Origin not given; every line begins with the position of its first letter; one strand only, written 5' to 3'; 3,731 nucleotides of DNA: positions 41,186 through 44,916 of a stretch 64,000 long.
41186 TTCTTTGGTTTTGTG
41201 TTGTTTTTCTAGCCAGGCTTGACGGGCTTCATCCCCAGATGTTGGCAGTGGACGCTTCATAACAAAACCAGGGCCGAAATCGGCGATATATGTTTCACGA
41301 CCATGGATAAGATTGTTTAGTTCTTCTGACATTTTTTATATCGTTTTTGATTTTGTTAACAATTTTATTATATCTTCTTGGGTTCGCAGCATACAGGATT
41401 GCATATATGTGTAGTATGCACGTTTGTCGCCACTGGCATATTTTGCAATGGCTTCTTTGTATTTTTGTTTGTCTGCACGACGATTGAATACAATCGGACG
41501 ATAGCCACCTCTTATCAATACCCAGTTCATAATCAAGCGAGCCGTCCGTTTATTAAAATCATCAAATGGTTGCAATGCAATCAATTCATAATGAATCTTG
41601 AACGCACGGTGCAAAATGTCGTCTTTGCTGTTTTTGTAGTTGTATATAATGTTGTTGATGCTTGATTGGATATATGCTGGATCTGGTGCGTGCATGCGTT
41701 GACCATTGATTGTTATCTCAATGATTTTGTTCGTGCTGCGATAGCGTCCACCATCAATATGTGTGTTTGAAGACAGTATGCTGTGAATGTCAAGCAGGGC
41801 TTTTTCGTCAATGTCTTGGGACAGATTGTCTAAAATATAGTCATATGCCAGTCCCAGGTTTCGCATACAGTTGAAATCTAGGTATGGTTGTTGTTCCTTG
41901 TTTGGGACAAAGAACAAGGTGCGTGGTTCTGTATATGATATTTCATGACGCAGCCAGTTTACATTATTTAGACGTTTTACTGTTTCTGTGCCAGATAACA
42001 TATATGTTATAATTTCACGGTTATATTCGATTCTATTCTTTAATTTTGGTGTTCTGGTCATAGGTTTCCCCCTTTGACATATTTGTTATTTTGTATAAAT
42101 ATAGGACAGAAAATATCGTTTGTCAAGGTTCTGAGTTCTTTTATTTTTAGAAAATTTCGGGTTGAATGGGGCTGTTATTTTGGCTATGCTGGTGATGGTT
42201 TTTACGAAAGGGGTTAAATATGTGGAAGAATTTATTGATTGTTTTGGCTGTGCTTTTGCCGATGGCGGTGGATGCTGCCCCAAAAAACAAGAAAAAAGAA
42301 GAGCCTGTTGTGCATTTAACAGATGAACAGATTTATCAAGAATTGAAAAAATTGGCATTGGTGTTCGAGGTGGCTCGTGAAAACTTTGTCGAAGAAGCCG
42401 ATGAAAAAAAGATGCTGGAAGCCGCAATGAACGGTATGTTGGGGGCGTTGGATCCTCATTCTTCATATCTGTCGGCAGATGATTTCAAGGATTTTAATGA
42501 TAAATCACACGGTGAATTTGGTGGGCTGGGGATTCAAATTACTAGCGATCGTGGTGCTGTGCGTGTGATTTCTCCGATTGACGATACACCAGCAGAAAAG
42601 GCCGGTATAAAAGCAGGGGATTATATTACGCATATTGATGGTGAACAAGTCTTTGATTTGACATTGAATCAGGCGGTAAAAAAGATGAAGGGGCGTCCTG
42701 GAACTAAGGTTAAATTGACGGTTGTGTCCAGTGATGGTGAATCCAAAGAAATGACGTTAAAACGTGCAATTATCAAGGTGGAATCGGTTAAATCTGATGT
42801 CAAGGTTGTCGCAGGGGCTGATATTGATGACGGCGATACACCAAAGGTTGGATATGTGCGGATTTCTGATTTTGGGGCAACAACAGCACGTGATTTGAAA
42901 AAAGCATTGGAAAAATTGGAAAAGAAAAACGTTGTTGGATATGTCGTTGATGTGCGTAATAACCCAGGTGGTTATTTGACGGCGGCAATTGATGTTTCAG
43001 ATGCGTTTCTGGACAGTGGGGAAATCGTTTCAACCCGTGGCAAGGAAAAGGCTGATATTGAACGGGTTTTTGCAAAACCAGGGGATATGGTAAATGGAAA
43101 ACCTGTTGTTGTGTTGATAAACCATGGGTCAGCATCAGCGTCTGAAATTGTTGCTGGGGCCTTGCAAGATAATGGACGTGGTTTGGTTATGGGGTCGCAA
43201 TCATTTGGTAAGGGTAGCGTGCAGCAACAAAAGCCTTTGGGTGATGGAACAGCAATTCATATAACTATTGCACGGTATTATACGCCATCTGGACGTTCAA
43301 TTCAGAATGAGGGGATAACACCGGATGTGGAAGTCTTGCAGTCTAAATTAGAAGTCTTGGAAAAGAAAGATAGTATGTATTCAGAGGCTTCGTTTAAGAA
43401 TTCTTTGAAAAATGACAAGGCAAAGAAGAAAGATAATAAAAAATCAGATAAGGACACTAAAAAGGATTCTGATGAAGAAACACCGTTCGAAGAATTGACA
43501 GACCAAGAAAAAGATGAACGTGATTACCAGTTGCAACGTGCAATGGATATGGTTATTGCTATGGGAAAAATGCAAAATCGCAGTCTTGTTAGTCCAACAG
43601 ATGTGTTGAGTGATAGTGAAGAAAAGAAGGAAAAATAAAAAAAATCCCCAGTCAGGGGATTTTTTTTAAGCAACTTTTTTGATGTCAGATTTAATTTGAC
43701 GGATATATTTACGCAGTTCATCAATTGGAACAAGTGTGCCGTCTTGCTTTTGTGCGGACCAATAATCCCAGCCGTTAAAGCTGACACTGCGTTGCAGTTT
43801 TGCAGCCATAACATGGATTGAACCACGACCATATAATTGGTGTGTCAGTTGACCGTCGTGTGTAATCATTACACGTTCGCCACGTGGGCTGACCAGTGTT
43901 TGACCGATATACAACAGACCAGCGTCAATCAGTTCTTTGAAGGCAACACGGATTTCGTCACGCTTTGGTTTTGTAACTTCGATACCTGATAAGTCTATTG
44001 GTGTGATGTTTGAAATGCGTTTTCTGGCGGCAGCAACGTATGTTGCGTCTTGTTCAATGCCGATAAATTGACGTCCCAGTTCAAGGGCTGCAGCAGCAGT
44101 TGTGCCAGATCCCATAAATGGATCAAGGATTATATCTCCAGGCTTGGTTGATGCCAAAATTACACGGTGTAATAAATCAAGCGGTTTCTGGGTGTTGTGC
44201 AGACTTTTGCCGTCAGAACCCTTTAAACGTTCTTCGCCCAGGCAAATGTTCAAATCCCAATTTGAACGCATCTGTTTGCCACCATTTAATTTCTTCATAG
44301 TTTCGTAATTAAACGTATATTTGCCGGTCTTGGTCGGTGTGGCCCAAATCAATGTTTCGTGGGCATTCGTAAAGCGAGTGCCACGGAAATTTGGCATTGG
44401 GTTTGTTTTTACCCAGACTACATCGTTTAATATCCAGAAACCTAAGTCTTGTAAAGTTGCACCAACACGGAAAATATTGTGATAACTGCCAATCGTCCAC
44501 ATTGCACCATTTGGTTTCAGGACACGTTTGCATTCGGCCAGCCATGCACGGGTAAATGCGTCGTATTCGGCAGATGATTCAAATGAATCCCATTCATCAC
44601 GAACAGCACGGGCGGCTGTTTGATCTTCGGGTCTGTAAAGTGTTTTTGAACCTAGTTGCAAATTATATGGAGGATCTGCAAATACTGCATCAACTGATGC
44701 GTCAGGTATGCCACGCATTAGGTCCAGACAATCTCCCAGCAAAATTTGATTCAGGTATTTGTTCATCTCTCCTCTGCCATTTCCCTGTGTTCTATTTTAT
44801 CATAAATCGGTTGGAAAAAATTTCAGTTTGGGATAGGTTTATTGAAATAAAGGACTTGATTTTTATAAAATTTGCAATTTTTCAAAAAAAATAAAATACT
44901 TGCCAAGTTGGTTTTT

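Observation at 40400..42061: Doc/Fic-fold protein with a Gln-for-His active-site substitution, operonic with an APH/choline-kinase-like kinase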

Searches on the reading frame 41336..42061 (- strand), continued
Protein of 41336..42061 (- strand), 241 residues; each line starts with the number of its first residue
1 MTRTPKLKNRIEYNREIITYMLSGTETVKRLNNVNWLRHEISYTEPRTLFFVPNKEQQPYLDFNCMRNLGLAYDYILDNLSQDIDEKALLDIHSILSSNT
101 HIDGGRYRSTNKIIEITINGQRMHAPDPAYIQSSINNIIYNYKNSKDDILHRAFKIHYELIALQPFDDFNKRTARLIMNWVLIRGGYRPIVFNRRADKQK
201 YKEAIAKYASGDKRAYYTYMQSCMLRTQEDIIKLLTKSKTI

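Call 56: search_dna_similar(query=window:41336-42061:-, collection=plasmids, mode=protein, max_evalue=0.001, max_rows=15)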
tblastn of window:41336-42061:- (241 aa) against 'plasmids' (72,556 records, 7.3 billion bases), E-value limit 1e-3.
Records with a match: 93; places in all: 93; records where one place covers at least 80% of the query: 0.
Best place of each record, by identity: <60% 93.
By first word of the organism name: Piscirickettsia 40; Azospirillum 7; Clostridium 6; Fusobacterium 4; Planococcus 3; Bacillus 3; Roseibium 3; Hymenobacter 3; Haemophilus 2; Pasteurella 2; and 15 more.
By predicted mobility (MOB-suite, as given by PLSDB): non-mobilizable 77; conjugative 8; mobilizable 8.
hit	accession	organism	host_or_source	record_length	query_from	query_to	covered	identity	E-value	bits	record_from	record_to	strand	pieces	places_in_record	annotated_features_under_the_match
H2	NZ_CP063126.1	Haemophilus parainfluenzae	Homo sapiens,cough swab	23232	58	229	71%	28.5%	6e-8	60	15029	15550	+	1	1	Fic family protein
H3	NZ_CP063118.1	Haemophilus parainfluenzae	Homo sapiens,cough swab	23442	58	229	71%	28.5%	8e-8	60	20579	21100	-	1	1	Fic family protein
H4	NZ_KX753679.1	Pasteurella multocida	duck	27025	58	229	71%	28.5%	8e-8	60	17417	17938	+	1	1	Fic family protein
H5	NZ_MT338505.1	Pasteurella multocida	-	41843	58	229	71%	28.5%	8e-8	60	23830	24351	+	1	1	Fic family protein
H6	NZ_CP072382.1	Aggregatibacter sp. oral taxon 513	Homo sapiens,whole organism,human oral ...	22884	58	229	71%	27.9%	4e-7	58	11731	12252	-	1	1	Fic family protein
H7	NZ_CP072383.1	Aggregatibacter sp. oral taxon 513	Homo sapiens,whole organism,human oral ...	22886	58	229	71%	27.9%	4e-7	58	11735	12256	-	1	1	Fic family protein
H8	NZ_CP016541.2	Planococcus versutus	soil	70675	68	224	65%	28.9%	2e-5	52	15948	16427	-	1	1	Fic family protein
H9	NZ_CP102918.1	Clostridium botulinum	Pate collected as part of botulism ...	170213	72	209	57%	32.9%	3e-7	58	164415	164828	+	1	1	Fic family protein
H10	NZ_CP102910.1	Clostridium botulinum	Homo sapiens,Fecal sample from botulism ...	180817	72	209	57%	32.9%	3e-7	58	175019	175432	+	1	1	Fic family protein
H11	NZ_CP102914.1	Clostridium botulinum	Homo sapiens,Fecal sample from botulism ...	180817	72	209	57%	32.9%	3e-7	58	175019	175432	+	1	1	Fic family protein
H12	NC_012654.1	Clostridium botulinum Ba4 str. 657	-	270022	72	209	57%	32.9%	3e-7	58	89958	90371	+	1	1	Fic family protein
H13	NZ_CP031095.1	Clostridium botulinum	Homo sapiens,human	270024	72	209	57%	32.9%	3e-7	58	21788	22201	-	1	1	Fic family protein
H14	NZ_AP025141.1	Clostridium botulinum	Homo sapiens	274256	72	209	57%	32.9%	3e-7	58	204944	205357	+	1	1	Fic family protein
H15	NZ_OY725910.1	Bacteroides finegoldii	-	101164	72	205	56%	33.8%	8e-5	50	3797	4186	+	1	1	Fic family protein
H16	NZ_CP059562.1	Conchiformibius steedae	dog,whole organism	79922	72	211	58%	32.2%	6e-8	60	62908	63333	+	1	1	Fic family protein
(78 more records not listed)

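Call 59: search_protein_families(library=pfam, proteins=[L014:6246-7268:+, L014:7474-9267:+, L042:5958-7754:-, L042:7786-8886:-, L071:5718-10598:-, L002:7723-9087:-, L003:7747-10695:-, L005:2599-3114:+, L093:1519-2007:+, L093:1-624:-], max_evalue=0.01)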
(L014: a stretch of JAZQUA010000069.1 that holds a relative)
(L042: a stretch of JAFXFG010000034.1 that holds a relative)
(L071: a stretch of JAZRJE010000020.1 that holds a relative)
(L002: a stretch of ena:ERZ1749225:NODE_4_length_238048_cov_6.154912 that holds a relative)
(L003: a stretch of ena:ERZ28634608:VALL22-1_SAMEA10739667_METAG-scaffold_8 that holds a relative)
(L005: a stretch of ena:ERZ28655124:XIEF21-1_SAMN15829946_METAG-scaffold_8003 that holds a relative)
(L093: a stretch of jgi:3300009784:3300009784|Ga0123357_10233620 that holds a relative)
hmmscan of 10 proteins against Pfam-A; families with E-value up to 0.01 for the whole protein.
L014:6246-7268:+ (340 aa): 1 family
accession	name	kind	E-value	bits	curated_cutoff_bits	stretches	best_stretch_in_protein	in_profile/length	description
PF03706.18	LPG_synthase_TM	-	4.6e-14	53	33.4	1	21-297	5-300/302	Lysylphosphatidylglycerol synthase TM region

L014:7474-9267:+ (597 aa): 3 families
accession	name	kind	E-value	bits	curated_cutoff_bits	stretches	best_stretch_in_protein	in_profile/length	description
PF10150.14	RNase_E_G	-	1e-84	284.6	25.5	1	168-442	1-269/270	Ribonuclease E/G family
PF20833.2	RNase_E_G_Thio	-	4.6e-23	81.6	26.8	1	454-539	1-85/86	RNase E/G, Thioredoxin-like domain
PF00575.29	S1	-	2.3e-05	25.1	22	1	41-88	4-49/74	S1 RNA binding domain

L042:5958-7754:- (598 aa): 0 families

L042:7786-8886:- (366 aa): 0 families

L071:5718-10598:- (1626 aa): 0 families

L002:7723-9087:- (454 aa): 0 families

L003:7747-10695:- (982 aa): 2 families
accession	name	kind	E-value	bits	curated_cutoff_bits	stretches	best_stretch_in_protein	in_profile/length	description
PF18911.6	PKD_4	-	2.5e-08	34.3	27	2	500-541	36-69/85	PKD domain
PF00801.26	PKD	-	9e-08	32.5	23.5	1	476-551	14-76/80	PKD domain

L005:2599-3114:+ (171 aa): 0 families

L093:1519-2007:+ (162 aa): 0 families

L093:1-624:- (208 aa): 1 family
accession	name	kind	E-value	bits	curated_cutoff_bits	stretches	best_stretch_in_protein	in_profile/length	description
PF01855.24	POR_N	-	4.3e-70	236.5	27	1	15-207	2-192/231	Pyruvate flavodoxin/ferredoxin oxidoreductase, thiamine diP-bdg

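Call 63: search_protein_families(library=padloc, proteins=[window:41336-42061:-], max_evalue=0.01)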
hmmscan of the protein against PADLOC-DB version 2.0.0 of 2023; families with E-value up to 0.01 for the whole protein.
window:41336-42061:- (241 aa): 7 families
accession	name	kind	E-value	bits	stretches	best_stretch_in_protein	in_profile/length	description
PDLC04837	PDC-S04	-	1.1e-19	68.7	1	66-229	67-229/234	-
PDLC04836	PDC-S04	-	1.7e-18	64.7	1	55-235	60-234/244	-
PDLC04840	PDC-S04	-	3.4e-15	54.4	1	62-207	50-198/227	-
PDLC04839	PDC-S04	-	2.1e-12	45.1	1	72-221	45-199/205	-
PDLC03963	SoFic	-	7.7e-12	43.2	1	68-237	96-273/361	-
PDLC04838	PDC-S04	-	5.3e-06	24.4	1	83-226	62-204/209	-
PDLC04966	PDC-S24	-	0.0021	15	1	82-189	230-343/497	-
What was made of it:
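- There is weak generic similarity to PADLOC PDC-S04 and SoFic models, 43-69 bits (call 63).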

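Call 64: search_protein_families(library=phrogs, proteins=[window:41336-42061:-], max_evalue=0.01)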
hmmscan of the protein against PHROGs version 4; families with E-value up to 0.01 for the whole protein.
window:41336-42061:- (241 aa): 7 families
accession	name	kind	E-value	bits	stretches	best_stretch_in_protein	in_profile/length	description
phrog_11900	-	unknown function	6.4e-22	79.2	1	57-222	46-215/230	-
phrog_5978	-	unknown function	3.4e-13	50.4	1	63-237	89-280/364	-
phrog_13548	-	unknown function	8.2e-10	39.2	1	70-188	107-226/379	-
phrog_23170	-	unknown function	2.5e-08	34.8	1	80-235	38-184/191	-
phrog_10690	-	unknown function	7.6e-06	26.2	1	47-189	159-305/346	-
phrog_12747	-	unknown function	0.004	17.7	1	77-214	47-188/211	-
phrog_577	-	moron, auxiliary metabolic gene and host takeover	0.0064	17.4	0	122-184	24-87/128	Doc-like toxin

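Call 78: find_encoding_contigs(protein=P0001, flank=10000, max_places=2)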
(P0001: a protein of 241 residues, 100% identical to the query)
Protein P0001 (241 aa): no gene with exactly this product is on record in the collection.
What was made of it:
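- Tried and rejected: P0001 was not on record for a contig look-up (call 78).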

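Call 84: find_related_loci(query=A1, collection=viral_contigs, flank=3000)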
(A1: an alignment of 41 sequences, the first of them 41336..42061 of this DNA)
Query A1 (241 aa) in viral_contigs; peptide patterns used: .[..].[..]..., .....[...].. (x = any residue, [..] = any of these).
131 stretches matched a pattern, but none encodes a relative of the query by tblastn (E <= 1e-3).

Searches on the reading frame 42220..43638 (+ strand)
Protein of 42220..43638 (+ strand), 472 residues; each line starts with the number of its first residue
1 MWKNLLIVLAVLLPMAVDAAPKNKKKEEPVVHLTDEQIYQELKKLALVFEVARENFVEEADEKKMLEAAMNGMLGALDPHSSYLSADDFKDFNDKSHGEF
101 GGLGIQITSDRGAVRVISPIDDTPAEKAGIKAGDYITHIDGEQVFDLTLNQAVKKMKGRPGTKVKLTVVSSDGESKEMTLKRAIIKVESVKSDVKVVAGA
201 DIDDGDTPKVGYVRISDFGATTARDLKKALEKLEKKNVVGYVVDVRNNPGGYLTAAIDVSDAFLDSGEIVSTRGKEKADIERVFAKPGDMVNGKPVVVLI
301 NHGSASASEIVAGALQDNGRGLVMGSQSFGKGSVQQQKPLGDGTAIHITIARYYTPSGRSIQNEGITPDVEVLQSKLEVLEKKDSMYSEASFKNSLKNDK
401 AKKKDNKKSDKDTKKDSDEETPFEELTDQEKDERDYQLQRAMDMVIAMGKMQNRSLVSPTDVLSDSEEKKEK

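Call 3: search_protein_families(library=pfam, proteins=[window:42220-43638:+], max_evalue=1)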
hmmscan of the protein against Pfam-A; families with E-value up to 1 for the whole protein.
window:42220-43638:+ (472 aa): 9 families
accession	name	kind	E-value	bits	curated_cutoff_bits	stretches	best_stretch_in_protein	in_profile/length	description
PF03572.23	Peptidase_S41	-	2.6e-60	203.2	24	1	209-372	1-165/165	Peptidase family S41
PF13180.12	PDZ_2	-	4.6e-14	52.9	27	1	101-179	1-77/80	PDZ domain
PF17820.7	PDZ_6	-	1.8e-12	47.3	27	1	117-169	3-53/54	PDZ domain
PF00595.29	PDZ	-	2e-10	41.3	23.2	1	101-168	10-80/81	PDZ domain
PF22694.1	CtpB_N-like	-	5e-09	36.9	27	1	33-86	35-83/85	Activating protease CtpB N-terminal domain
PF14685.13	PDZ_Tricorn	-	0.00081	19.8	25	1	123-179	31-87/88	Tricorn protease PDZ domain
PF17804.6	TSP_NTD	-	0.0015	19.2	26.4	1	35-86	137-187/188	Tail specific protease N-terminal domain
PF00581.25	Rhodanese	-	0.053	14.4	22.2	1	227-319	3-85/102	Rhodanese-like domain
PF11874.13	DUF3394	-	0.17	12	28.2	0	57-140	68-149/181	Domain of unknown function (DUF3394)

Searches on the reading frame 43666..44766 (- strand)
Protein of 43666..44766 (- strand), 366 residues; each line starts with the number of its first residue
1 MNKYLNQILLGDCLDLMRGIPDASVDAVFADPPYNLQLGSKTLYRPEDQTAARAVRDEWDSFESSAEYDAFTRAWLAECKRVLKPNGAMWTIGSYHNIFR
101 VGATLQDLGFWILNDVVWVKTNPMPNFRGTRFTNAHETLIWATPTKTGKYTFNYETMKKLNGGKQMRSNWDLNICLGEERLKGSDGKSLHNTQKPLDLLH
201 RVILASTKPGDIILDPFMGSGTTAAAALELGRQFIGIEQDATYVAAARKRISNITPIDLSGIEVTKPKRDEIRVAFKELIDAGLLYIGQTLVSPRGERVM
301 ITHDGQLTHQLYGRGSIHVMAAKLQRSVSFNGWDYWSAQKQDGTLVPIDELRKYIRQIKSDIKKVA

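Call 3: search_protein_families(library=pfam, proteins=[window:43666-44766:-], max_evalue=1)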
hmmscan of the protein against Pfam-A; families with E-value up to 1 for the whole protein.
window:43666-44766:- (366 aa): 9 families
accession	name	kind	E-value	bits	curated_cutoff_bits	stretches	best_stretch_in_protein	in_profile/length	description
PF01555.25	N6_N4_Mtase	-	2.8e-65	220.8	26.7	1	25-248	1-220/221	DNA methylase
PF18755.6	RAMA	-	4.1e-09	36.8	35.2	1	265-357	10-103/107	Restriction Enzyme Adenine Methylase Associated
PF01170.24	UPF0020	-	7.8e-06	26.1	22.3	1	203-244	22-64/197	RMKL-like, methyltransferase domain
PF08241.18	Methyltransf_11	-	4e-05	24.6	21.2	0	74-89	78-93/95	Methyltransferase domain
PF13649.12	Methyltransf_25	-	0.00024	22.2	27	1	213-253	1-43/97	Methyltransferase domain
PF03602.21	Cons_hypoth95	-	0.0036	17.4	24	0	22-40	111-130/182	Conserved hypothetical protein 95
PF02086.21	MethyltransfD12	-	0.011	15.9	22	1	21-46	172-199/253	D12 class N6 adenine-specific DNA methyltransferase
PF08242.18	Methyltransf_12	-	0.14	13.4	30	0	219-256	6-45/98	Methyltransferase domain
PF02384.22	N6_Mtase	-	0.24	11.1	20.4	0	7-89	108-179/311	N-6 DNA Methylase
